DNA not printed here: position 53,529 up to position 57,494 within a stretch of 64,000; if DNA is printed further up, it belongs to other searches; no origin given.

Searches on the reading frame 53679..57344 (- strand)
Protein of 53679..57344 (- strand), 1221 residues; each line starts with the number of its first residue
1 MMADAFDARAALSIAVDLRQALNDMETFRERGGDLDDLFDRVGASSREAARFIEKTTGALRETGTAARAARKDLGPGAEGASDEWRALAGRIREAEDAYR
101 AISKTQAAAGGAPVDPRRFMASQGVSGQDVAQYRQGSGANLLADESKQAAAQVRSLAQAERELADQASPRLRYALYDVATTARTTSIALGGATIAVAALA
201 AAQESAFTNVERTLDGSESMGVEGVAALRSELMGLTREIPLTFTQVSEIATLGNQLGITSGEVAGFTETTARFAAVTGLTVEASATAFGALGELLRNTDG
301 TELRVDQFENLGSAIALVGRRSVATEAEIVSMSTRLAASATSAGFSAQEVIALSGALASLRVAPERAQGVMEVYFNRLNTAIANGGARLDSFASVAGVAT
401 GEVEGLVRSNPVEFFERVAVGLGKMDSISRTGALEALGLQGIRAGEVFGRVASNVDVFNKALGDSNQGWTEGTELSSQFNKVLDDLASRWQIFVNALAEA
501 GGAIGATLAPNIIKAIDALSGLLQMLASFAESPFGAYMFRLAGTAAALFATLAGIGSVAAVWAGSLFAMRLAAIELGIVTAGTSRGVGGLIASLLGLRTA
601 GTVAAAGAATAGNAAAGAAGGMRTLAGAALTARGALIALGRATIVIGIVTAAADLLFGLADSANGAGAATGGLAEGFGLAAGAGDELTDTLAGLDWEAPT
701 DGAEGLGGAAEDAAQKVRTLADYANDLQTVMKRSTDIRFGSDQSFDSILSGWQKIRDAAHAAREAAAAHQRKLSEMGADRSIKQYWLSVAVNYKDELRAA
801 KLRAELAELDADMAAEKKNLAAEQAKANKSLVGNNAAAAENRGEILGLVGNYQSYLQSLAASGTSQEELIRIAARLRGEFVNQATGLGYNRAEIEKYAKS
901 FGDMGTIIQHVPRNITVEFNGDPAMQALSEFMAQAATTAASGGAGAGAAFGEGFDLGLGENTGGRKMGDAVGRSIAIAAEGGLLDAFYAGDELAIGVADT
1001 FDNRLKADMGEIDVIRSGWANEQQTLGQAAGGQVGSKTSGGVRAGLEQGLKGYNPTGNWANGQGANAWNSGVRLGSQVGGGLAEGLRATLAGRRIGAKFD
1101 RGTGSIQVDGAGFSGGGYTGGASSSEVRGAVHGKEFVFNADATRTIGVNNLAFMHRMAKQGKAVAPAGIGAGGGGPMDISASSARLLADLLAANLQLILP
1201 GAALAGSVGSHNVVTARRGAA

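Call 50: search_protein_families(library=phrogs, max_evalue=0.001, proteins=[window:53679-57344:-])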
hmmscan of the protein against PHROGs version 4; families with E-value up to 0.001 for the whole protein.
window:53679-57344:- (1221 aa): 13 families
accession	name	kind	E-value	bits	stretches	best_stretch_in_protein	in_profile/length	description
phrog_17594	-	tail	2.8e-108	364.2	2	150-651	128-646/1582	tail length tape measure protein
phrog_13339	-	tail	4.5e-37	127.9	1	183-632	72-501/2156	tail length tape measure protein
phrog_17321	-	unknown function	1.5e-20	73.3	2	185-366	75-253/1484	-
phrog_25337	-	tail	1.1e-16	60.7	1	245-487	234-472/1456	tail length tape measure protein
phrog_1293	-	tail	8.4e-15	54.7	1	83-650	98-623/1424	tail length tape measure protein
phrog_28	-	tail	1e-14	55.1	1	41-960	128-951/1228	tail length tape measure protein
phrog_14441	-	tail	8.2e-13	49.6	1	147-368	22-236/241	tail length tape measure protein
phrog_23108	-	tail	1.7e-10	40.1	1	191-554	441-789/1552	tail length tape measure protein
phrog_1272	-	tail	3.3e-08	32.7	1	174-652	230-661/1606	tail length tape measure protein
phrog_3336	-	tail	4.6e-08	33.1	1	1108-1162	948-999/1051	tail length tape measure protein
phrog_24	-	tail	9.8e-05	21.6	1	1092-1177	923-993/1151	tail length tape measure protein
phrog_1506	-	tail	0.00011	21.4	1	1110-1157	1173-1220/1269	tail length tape measure protein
phrog_17727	-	tail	0.0007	19.7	1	417-576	64-219/443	tail length tape measure protein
